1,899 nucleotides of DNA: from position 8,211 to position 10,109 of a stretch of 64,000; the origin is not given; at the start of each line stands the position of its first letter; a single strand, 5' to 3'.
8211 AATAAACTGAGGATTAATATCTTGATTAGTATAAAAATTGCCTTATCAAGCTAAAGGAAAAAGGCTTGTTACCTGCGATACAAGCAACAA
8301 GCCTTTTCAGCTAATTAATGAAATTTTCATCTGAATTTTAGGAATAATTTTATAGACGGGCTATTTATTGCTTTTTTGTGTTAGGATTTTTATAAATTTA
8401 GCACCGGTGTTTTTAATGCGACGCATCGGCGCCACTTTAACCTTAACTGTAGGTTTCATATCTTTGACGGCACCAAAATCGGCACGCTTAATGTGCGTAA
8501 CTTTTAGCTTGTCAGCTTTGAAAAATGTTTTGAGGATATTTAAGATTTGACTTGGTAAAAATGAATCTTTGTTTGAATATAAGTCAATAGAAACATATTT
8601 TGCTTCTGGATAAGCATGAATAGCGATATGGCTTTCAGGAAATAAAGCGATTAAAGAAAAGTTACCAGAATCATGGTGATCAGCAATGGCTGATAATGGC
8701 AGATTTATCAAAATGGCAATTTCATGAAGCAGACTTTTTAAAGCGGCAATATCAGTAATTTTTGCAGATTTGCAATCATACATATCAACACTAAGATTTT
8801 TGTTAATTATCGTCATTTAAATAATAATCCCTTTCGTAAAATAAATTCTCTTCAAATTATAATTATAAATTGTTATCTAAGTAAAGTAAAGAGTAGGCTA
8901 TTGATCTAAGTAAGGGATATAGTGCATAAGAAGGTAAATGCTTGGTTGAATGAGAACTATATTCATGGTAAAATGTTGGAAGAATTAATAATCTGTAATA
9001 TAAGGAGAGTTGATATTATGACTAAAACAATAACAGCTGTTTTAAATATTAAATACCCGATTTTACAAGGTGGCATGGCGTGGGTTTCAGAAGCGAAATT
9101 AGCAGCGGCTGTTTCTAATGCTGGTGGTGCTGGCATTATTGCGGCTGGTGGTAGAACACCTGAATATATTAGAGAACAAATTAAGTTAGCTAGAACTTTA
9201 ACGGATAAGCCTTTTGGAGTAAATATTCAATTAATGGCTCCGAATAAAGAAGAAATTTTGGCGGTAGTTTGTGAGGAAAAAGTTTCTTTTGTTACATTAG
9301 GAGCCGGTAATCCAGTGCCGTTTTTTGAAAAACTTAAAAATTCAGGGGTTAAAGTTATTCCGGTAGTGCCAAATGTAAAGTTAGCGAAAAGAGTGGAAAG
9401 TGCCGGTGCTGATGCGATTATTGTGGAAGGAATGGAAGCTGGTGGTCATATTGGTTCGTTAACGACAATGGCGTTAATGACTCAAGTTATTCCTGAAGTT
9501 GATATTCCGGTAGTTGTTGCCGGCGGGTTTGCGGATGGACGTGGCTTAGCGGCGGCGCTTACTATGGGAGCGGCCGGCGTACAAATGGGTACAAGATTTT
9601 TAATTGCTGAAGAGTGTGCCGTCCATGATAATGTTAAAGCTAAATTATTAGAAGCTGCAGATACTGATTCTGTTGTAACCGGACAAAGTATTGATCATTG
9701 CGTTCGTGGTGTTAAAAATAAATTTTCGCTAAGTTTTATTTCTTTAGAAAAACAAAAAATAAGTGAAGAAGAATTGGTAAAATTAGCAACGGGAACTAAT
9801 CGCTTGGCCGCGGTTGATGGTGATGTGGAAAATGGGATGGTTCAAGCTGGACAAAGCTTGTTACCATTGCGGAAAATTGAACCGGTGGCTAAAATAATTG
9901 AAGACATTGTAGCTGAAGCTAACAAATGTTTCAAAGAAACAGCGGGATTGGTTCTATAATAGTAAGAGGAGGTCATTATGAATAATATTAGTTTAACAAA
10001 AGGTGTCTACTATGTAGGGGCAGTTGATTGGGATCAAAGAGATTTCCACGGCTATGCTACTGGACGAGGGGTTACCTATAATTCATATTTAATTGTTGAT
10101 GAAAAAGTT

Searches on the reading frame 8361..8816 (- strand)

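Call 73: search_protein_families(library=pfam, proteins=[window:8361-8816:-], max_evalue=0.00001)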
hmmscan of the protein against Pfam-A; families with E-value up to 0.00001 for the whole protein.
window:8361-8816:- (151 aa): 1 family
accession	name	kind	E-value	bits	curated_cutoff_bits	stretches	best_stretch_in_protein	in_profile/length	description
PF02675.21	AdoMet_dc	-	2.5e-23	82.9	25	1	8-111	2-106/107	S-adenosylmethionine decarboxylase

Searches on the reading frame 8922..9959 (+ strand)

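Call 73: search_protein_families(library=pfam, proteins=[window:8922-9959:+], max_evalue=0.00001)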
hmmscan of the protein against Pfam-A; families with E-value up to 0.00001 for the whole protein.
window:8922-9959:+ (345 aa): 3 families
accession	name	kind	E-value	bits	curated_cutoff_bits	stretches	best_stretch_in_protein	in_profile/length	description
PF03060.21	NMO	-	3e-69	234.4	28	2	113-332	106-331/331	Nitronate monooxygenase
PF00478.31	IMPDH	-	3.6e-07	29.9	25.6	0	27-223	18-173/345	IMP dehydrogenase / GMP reductase domain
PF05690.20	ThiG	-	6e-07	29.5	23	1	136-230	117-211/247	Thiazole biosynthesis protein ThiG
